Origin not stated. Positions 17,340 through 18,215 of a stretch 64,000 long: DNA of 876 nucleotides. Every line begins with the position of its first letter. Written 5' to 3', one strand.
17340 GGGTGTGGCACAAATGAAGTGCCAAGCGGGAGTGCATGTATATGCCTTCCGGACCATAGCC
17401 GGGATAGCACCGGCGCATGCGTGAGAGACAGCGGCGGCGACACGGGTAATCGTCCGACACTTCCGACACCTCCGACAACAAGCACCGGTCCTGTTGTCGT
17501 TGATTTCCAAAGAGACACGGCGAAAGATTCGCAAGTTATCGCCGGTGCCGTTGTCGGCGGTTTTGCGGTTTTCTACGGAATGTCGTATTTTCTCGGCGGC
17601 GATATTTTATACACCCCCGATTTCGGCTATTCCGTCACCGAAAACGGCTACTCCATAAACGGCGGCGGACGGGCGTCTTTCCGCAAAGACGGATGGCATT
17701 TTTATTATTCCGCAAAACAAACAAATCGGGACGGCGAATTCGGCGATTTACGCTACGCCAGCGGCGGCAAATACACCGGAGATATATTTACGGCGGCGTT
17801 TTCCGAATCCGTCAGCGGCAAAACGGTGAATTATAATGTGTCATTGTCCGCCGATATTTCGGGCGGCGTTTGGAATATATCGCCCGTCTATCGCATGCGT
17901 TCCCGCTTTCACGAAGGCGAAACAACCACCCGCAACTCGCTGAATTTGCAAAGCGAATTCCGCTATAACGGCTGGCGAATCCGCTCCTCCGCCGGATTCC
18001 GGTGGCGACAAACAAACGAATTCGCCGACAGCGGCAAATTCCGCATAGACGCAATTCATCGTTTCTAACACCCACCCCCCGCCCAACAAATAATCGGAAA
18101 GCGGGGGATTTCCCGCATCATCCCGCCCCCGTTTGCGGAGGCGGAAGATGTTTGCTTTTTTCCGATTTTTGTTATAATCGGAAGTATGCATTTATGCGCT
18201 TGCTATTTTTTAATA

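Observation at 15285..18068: Unrecognised family of Cys-rich surface proteins with a short C-terminal beta-barrel-like anchor (three paralogs in the window)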

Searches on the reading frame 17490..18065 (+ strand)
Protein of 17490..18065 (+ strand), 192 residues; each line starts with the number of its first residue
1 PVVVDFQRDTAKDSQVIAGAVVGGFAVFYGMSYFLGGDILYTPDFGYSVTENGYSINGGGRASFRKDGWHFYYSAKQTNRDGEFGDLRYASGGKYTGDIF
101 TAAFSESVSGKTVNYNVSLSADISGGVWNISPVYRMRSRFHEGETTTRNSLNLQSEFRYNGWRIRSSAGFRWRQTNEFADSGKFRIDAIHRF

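Call 7: search_protein_families(library=pfam, proteins=[window:17490-18065:+], max_evalue=1)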
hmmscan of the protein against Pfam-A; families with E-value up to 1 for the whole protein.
window:17490-18065:+ (192 aa): 0 families

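Call 8: search_protein_families(library=ncbifam, proteins=[window:17490-18065:+], max_evalue=1)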
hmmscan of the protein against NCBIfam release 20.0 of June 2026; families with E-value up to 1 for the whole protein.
window:17490-18065:+ (192 aa): 0 families

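Call 10: find_homologous_proteins(query=window:17490-18065:+, max_evalue=0.001)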
Query window:17490-18065:+ (192 aa): 8 proteins with E <= 0.001 among 114 candidates.
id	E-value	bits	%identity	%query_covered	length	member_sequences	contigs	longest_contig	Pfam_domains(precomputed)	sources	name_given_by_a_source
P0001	6.3e-64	233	64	79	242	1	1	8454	-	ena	-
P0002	1.4e-63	232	60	89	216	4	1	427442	-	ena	-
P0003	1.5e-59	219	54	96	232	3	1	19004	-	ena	-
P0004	1.7e-58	216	59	84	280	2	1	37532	-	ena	-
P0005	9.7e-55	203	56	84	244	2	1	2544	-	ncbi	ncbi:MAG: hypothetical protein ACR2QC_03845, partial [Gammaproteobacteria bacterium]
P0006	1.5e-52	196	49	97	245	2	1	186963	-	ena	-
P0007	3.7e-51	192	56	79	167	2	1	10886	-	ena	-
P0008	1.5e-31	128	47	69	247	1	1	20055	-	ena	-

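Call 16: find_encoding_contigs(protein=P0002, flank=10000, max_places=3)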
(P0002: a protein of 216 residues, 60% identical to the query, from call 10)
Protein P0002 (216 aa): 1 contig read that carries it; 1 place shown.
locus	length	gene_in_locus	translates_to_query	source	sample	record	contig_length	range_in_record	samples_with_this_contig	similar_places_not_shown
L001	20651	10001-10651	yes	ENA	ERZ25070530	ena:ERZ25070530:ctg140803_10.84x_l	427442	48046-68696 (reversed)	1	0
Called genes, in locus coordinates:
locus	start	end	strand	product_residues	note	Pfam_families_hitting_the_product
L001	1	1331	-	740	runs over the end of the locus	PF00082:Peptidase_S8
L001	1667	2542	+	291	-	PF00561:Abhydrolase_1, PF00975:Thioesterase (weak), PF12146:Hydrolase_4, PF12697:Abhydrolase_6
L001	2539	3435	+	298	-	PF01613:Flavin_Reduct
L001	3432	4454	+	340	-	PF00296:Bac_luciferase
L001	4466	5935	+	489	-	PF00171:Aldedh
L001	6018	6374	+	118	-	-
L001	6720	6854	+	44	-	-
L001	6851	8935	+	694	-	PF03979:Sigma70_r1_1, PF00140:Sigma70_r1_2, PF04546:Sigma70_ner, PF04542:Sigma70_r2, PF04539:Sigma70_r3, PF04545:Sigma70_r4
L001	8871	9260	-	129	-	-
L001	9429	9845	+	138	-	-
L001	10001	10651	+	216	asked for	-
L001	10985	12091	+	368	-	PF00005:ABC_tran, PF08402:TOBE_2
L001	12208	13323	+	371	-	PF13416:SBP_bac_8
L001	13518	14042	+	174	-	-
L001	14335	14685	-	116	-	-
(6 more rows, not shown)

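Call 17: find_encoding_contigs(protein=P0006, flank=10000, max_places=3)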
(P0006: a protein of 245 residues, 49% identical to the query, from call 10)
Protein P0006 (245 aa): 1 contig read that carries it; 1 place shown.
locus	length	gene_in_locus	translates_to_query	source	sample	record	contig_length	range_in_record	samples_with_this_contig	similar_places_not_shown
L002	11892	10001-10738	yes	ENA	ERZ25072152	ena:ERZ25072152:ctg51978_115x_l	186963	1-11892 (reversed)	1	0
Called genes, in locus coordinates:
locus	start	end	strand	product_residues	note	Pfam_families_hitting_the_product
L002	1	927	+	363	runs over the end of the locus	PF01098:FTSW_RODA_SPOVE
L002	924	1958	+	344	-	PF03033:Glyco_transf_28, PF13439:Glyco_transf_4 (weak), PF13579:Glyco_trans_4_4, PF04101:Glyco_tran_28_C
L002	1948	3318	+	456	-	PF01225:Mur_ligase, PF08245:Mur_ligase_M, PF02875:Mur_ligase_C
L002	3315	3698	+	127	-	-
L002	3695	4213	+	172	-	PF02873:MurB_C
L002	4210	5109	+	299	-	PF01820:Dala_Dala_lig_N, PF02786:CPSase_L_D2 (weak), PF07478:Dala_Dala_lig_C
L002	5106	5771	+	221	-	PF08478:POTRA_1 (weak), PF03799:FtsQ_DivIB_C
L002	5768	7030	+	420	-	PF02491:SHS2_FTSA, PF06723:MreB_Mbl (weak), PF14450:FtsA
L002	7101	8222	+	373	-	PF00091:Tubulin, PF12327:FtsZ_C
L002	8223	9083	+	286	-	PF03331:LpxC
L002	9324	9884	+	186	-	-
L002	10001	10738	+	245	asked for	-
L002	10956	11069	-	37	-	-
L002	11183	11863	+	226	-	-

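Call 20: find_related_loci(query=A1, collection=genome_contigs, flank=6000)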
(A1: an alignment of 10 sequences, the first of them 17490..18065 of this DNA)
Query A1 (192 aa) in genome_contigs; peptide patterns used: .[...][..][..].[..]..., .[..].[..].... (x = any residue, [..] = any of these).
194 stretches matched a pattern; 54 encode a relative of the query (tblastn E <= 1e-3); 53 distinct loci.
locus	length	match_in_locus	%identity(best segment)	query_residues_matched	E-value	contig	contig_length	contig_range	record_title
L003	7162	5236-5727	59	32-192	8e-65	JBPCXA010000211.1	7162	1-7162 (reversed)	MAG: Gammaproteobacteria bacterium isolate MAG_seacave_91 S1Ck127_1546294, whole genome shotgun sequence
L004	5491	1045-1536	57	32-192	1e-62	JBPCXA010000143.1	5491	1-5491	MAG: Gammaproteobacteria bacterium isolate MAG_seacave_91 S1Ck127_556870, whole genome shotgun sequence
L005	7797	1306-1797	57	32-192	2e-62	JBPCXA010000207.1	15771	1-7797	MAG: Gammaproteobacteria bacterium isolate MAG_seacave_91 S1Ck127_10287236, whole genome shotgun sequence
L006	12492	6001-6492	57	32-192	2e-62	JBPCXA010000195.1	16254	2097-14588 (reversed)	MAG: Gammaproteobacteria bacterium isolate MAG_seacave_91 S1Ck127_14473998, whole genome shotgun sequence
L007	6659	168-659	57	32-192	4e-62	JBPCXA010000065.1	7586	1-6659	MAG: Gammaproteobacteria bacterium isolate MAG_seacave_91 S1Ck127_5775515, whole genome shotgun sequence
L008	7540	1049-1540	57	32-192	3e-61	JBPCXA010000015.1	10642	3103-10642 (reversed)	MAG: Gammaproteobacteria bacterium isolate MAG_seacave_91 S1Ck127_13776345, whole genome shotgun sequence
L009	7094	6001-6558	53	12-192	1e-60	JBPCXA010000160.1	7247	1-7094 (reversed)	MAG: Gammaproteobacteria bacterium isolate MAG_seacave_91 S1Ck127_7515004, whole genome shotgun sequence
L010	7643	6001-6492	55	32-192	2e-60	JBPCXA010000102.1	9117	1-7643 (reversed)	MAG: Gammaproteobacteria bacterium isolate MAG_seacave_91 S1Ck127_5919321, whole genome shotgun sequence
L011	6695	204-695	56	32-192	2e-60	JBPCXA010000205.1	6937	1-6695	MAG: Gammaproteobacteria bacterium isolate MAG_seacave_91 S1Ck127_4419489, whole genome shotgun sequence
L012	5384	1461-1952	57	32-192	1e-60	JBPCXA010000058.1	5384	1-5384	MAG: Gammaproteobacteria bacterium isolate MAG_seacave_91 S1Ck127_6487716, whole genome shotgun sequence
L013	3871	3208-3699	55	32-192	5e-60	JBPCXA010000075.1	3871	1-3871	MAG: Gammaproteobacteria bacterium isolate MAG_seacave_91 S1Ck127_12005737, whole genome shotgun sequence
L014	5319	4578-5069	55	32-192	7e-60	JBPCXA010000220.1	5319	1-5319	MAG: Gammaproteobacteria bacterium isolate MAG_seacave_91 S1Ck127_8018955, whole genome shotgun sequence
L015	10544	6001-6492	56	32-192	5e-60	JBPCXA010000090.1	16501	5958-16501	MAG: Gammaproteobacteria bacterium isolate MAG_seacave_91 S1Ck127_6388157, whole genome shotgun sequence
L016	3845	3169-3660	54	32-192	3e-59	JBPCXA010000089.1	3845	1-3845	MAG: Gammaproteobacteria bacterium isolate MAG_seacave_91 S1Ck127_1956051, whole genome shotgun sequence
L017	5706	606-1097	54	32-192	4e-59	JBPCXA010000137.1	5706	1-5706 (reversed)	MAG: Gammaproteobacteria bacterium isolate MAG_seacave_91 S1Ck127_12287417, whole genome shotgun sequence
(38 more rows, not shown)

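Call 21: predict_structure(alignment_id=A1)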
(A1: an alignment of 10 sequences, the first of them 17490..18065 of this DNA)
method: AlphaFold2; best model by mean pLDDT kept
length: 192 residues; sequences in the alignment: 10
mean_pLDDT: 41.3   pTM: 0.30
mean pLDDT of the five models: 41.3, 36.6, 35.6, 34.5, 31.2
residues with pLDDT >= 90: 0; 70-90: 0; 50-70: 29; < 50: 163
segments of 3 or more residues with pLDDT < 50: 1-60, 73-77, 79-150, 155-159, 165-169, 177-179, 184-188
pLDDT, mean of each block of 10 residues (from residue 1): 24 28 36 42 42 45 53 47 41 38 37 33 37 39 43 50 50 50 45 52
secondary structure, 60 per line:
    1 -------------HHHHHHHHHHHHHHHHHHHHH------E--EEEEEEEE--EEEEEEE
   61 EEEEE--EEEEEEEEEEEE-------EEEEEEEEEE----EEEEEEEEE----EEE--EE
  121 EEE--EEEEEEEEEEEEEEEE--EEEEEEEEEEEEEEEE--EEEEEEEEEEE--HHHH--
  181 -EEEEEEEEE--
elements in order: H14-34 E44-51 E54-65 E68-79 E87-96 E101-109 E114-116 E119-123 E126-141 E144-159 E162-172 H175-178 E182-190
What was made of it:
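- Tried and rejected: AlphaFold2 on the shallow 10-sequence alignment gave pLDDT 41 and was unusable (call 21).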

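Call 23: search_protein_representatives(alignment_id=A1)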
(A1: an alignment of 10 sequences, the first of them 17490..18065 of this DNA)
Query: 10 sequences, 226 profile positions. Proteins with E-value up to 0.001 (for the whole library): 248; up to 1e-10: 183; up to 1e-30: 80. The best 150 are listed.
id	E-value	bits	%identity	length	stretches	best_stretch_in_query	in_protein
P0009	4.0e-108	376.5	-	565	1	3-226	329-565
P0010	2.4e-107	374.0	-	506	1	9-226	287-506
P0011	2.8e-107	373.7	-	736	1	5-226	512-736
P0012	4.1e-106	370.0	-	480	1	4-226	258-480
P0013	4.5e-103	360.0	-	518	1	1-226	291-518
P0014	7.7e-99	346.1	-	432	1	8-209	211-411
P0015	8.2e-99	346.1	-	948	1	5-226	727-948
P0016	5.3e-97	340.2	-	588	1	30-226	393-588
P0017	1.4e-95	335.5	-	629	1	39-226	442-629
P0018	5.2e-95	333.6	-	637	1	9-226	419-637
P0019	6.5e-93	326.8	-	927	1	22-226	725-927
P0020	9.2e-93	326.3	-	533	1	21-226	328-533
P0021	2.3e-92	325.0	-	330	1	26-226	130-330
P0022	4.5e-91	320.8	-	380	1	33-226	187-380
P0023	5.3e-91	320.5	-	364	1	36-226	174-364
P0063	8.4e-66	238.1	-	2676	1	51-226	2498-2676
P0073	1.2e-57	211.4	-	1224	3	31-223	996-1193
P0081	1.1e-37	146.2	-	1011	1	26-221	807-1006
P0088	1.2e-28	116.6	-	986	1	51-218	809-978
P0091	3.8e-26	108.4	-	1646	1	58-220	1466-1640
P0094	1.8e-25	106.2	-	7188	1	57-220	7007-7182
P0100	2.4e-22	96.0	-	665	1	42-221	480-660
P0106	2.0e-21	92.9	-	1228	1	37-221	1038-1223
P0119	1.2e-18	83.9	-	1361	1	43-222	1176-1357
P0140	5.6e-16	75.1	-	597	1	34-202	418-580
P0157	2.9e-13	66.3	-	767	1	48-202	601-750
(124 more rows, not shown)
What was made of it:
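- Family lengths range from 76 to 7188 aa; those under about 300 aa are mostly truncated gene calls (call 23).
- Tried and rejected: The exhaustive HMM search was needed (call 23).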

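Call 26: search_protein_families(library=pfam, proteins=[P0063, P0073, P0081, P0088, P0091, P0106, P0100], max_evalue=0.01)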
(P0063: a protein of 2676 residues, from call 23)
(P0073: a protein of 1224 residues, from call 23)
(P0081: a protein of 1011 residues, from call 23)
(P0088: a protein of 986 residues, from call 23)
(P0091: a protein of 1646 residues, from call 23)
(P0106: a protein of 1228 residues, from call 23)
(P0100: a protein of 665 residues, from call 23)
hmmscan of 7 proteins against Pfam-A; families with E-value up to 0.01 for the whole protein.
P0063 (2676 aa): 0 families

P0073 (1224 aa): 0 families

P0081 (1011 aa): 0 families

P0088 (986 aa): 0 families

P0091 (1646 aa): 0 families

P0106 (1228 aa): 3 families
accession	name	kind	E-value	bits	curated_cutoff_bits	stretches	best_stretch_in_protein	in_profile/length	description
PF07562.20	NCD3G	-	9.9e-09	35.4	38.9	0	665-691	28-54/54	Nine Cysteines Domain of family 3 GPCR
PF07699.19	Ephrin_rec_like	-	2.4e-06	27.7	23.1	2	456-488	3-35/48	Tyrosine-protein kinase ephrin type A/B receptor-like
PF23091.2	TNFR_ELAPOR1_6th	-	6.8e-06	26.3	33.2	3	190-219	10-39/41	ELAPOR1-like, TNF receptor-like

P0100 (665 aa): 0 families
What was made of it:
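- Tried and rejected: Pfam on seven long relatives found nothing for the anchor, and only Cys-rich eukaryote-type domains in one passenger (call 26).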

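Call 31: search_solved_structures(query=A2, max_evalue=10, show_alignments=2)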
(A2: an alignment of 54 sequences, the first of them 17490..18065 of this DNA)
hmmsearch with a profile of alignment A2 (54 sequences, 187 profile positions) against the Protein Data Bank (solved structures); distinct sequences matched with E-value up to 10: 2.
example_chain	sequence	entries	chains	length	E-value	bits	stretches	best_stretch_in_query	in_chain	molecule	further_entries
3k9t_A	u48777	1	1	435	0.049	16.2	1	24-93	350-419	putative peptidase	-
7dda_A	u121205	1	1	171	0.096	15.2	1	27-85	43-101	Envelope protein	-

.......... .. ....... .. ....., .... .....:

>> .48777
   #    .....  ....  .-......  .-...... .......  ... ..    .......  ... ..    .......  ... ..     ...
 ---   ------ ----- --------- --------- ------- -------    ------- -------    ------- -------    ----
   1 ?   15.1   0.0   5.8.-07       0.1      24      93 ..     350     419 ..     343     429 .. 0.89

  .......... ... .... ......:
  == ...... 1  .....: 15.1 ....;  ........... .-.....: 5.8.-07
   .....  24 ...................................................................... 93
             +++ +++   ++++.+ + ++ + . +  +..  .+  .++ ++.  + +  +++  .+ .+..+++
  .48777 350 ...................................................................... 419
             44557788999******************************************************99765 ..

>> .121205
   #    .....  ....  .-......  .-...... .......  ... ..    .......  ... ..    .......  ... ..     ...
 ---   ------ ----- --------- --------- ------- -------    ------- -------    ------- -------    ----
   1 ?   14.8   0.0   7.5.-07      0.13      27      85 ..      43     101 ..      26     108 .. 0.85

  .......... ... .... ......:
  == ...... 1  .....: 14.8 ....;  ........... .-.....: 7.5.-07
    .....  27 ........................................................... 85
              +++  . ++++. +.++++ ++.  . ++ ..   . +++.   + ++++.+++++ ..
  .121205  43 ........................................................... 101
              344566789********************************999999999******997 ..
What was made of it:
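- The PDB profile search gave only noise (call 31).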

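Call 36: find_homologous_proteins(query=A2, max_evalue=0.001)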
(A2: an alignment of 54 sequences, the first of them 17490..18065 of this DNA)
Query A2 (54 sequences) (192 aa, profile of the alignment): 19 proteins with E <= 0.001 among 3478 candidates.
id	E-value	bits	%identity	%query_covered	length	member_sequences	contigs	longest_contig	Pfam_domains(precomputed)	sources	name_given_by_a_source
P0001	4.2e-75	269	64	79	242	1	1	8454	-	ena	-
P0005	4.4e-74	266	56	84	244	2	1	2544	-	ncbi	ncbi:MAG: hypothetical protein ACR2QC_03845, partial [Gammaproteobacteria bacterium]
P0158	2.3e-73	264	54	84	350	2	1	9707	-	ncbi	-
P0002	1.1e-72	261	60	89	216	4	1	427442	-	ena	-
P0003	3.3e-70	253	54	96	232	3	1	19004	-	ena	-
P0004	3.8e-66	240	59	84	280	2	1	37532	-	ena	-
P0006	1.4e-65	238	49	97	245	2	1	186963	-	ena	-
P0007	9.4e-61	222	56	79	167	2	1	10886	-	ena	-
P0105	1.2e-56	209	27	67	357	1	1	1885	-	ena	-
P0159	1.6e-54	202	28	67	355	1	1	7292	-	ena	-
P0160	5.9e-54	200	32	67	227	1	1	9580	-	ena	-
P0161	1.2e-53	199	27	70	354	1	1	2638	-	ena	-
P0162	1.6e-53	199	26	67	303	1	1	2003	-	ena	-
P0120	5.2e-52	194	28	67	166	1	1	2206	-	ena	-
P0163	5.6e-52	194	27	90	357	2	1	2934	-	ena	-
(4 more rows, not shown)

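Call 37: predict_structure(alignment_id=A2)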
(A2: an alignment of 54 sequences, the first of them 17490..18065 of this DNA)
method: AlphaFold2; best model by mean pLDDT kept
length: 192 residues; sequences in the alignment: 54
mean_pLDDT: 89.5   pTM: 0.74
mean pLDDT of the five models: 89.5, 89.1, 88.5, 88.0, 87.2
residues with pLDDT >= 90: 145; 70-90: 30; 50-70: 8; < 50: 9
segments of 3 or more residues with pLDDT < 50: 1-9
pLDDT, mean of each block of 10 residues (from residue 1): 44 65 81 88 93 91 95 93 91 96 96 96 95 97 96 97 97 91 96 92
secondary structure, 60 per line:
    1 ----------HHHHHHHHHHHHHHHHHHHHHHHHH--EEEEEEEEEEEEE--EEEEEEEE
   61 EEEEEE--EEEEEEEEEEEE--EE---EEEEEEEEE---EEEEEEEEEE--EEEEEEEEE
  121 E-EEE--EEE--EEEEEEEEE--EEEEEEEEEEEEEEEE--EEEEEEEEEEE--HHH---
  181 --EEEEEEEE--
elements in order: H11-35 E38-50 E53-66 E69-80 E88-96 E100-109 E112-121 E123-125 E128-130 E133-141 E144-159 E162-172 E183-190
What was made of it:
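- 17520..17594 (+): Gene 1 hydrophobic Gly/Ala-rich helix (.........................). AlphaFold2 predicts a helix at residues 11-35 of the query, pLDDT 65-88 (call 37).
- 17601..18065 (+): Gene 1 conserved C-terminal beta-domain: 10 predicted amphipathic strands, ending ...AIHRF. AlphaFold2 pLDDT 91-97 over the strands (call 37).
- On Type Va classical autotransporter: AlphaFold2 (pLDDT 89.5) predicts 10 strands in about 155 residues (call 37). A helix is present (call 37).
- On Trimeric autotransporter (type Vc): There are 10 strands per chain (call 37).
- On Small 8-strand OMP families (OmpA_membrane, OMP_b-brl, Opacity, OmpW): Ten strands are predicted (call 37).
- On Generic BAM-assembled outer-membrane beta-barrel protein: AlphaFold2 model (call 37).
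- It predicts a helix at 11-35 plus 10 strands joined by 2-3-residue turns (call 37). The prediction is 10 strands in 155 aa, against 12 strands in about 250-300 aa (call 37).
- Tried and rejected: It was replaced by the 54-sequence alignment (call 37).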

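Call 39: fold_search(model_id=the predicted structure, library=pdb)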
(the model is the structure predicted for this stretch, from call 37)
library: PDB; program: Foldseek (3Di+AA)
matches with E <= 10: 805; with E <= 0.001: 2
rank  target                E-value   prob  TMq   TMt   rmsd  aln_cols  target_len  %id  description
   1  8wv0_B                2.1e-04  1.00  0.46  0.30   7.2       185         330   14  Outer membrane porin of Burkholderia pseudomallei (BpsOmp38) (released 2024-10-30)
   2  8wv0_A                6.8e-04  1.00  0.46  0.30   7.3       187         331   14  Outer membrane porin of Burkholderia pseudomallei (BpsOmp38) (released 2024-10-30)
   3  1nqe                  1.2e-03  1.00  0.47  0.20   5.8       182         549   13  OUTER MEMBRANE COBALAMIN TRANSPORTER (BTUB) FROM E. COLI (released 2003-04-29)
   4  3szv                  1.4e-03  1.00  0.40  0.24  10.5       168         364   11  Crystal structure of Pseudomonas aeruginosa OccK3 (OpdO) (released 2012-02-08)
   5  6ehb_A                1.5e-03  1.00  0.34  0.23  12.4       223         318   10  OmpU, an outer membrane protein, of Vibrio cholerae (released 2018-04-25)
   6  5mdq_A                2.0e-03  1.00  0.40  0.25   7.0       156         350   13  Crystal structure of outer membrane expressed Chitoporin VhChip from Vibrio harveyi (released 2017-12-20)
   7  5o68_L                2.0e-03  1.00  0.35  0.28  13.9       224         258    9  Crystal Structure of the Pseudomonas functional amyloid secretion protein FapF - R157A mutant (released 2017-08-23)
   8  1prn                  2.0e-03  0.96  0.21  0.17  15.5       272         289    9  REFINED STRUCTURE OF PORIN FROM RHODOPSEUDOMONAS BLASTICA AND COMPARISON WITH THE PORIN FROM RHODOBACTER CAPSULATUS (released 1994-10-15)
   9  6ehb_C                2.2e-03  1.00  0.38  0.24  12.3       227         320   11  OmpU, an outer membrane protein, of Vibrio cholerae (released 2018-04-25)
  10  3jty_B                2.8e-03  1.00  0.43  0.24   8.1       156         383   12  Crystal structure of a BenF-like porin from Pseudomonas fluorescens Pf-5 (released 2009-10-20)
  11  6ehb_B                2.8e-03  1.00  0.35  0.24   7.8       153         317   13  OmpU, an outer membrane protein, of Vibrio cholerae (released 2018-04-25)
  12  6ehc_A                2.8e-03  1.00  0.38  0.27  10.5       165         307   14  OmpUdeltaN (N-terminus deletion mutant of OmpU), outer membrane protein of Vibrio cholerae (released 2018-04-25)
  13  8prn                  2.8e-03  0.94  0.21  0.19  15.3       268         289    9  E1M, K50A, R52A, D97A, E99A MUTANT OF RH. BLASTICA PORIN (released 1998-08-12)
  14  4frx_B                3.0e-03  1.00  0.44  0.23   9.9       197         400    9  Crystal Structure of Pseudomonas aeruginosa OccK8 (OprE) (released 2013-07-24)
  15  5mdo_A                3.3e-03  1.00  0.40  0.26   7.1       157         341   13  Crystal structure of in vitro folded Chitoporin VhChip from Vibrio harveyi (crystal form I) (released 2017-12-20)
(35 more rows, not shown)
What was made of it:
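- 17601..18065 (+): Foldseek matches are all outer-membrane barrels (call 39).
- On Generic BAM-assembled outer-membrane beta-barrel protein: Foldseek probability 0.84-1.0 to porins, TonB-dependent transporters, FapF and TamA (call 39).
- The 50 best Foldseek PDB matches are membrane beta-barrel proteins, nearly all bacterial outer-membrane proteins, at probability 0.84-1.0 (call 39). Foldseek superposes the model best on arcs of 16-22-strand barrels (rmsd 5.6-7.5 A, TMq 0.45-0.50) and badly on the 12-strand FapF and on the small PcoB (rmsd 12-15 A) (call 39).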
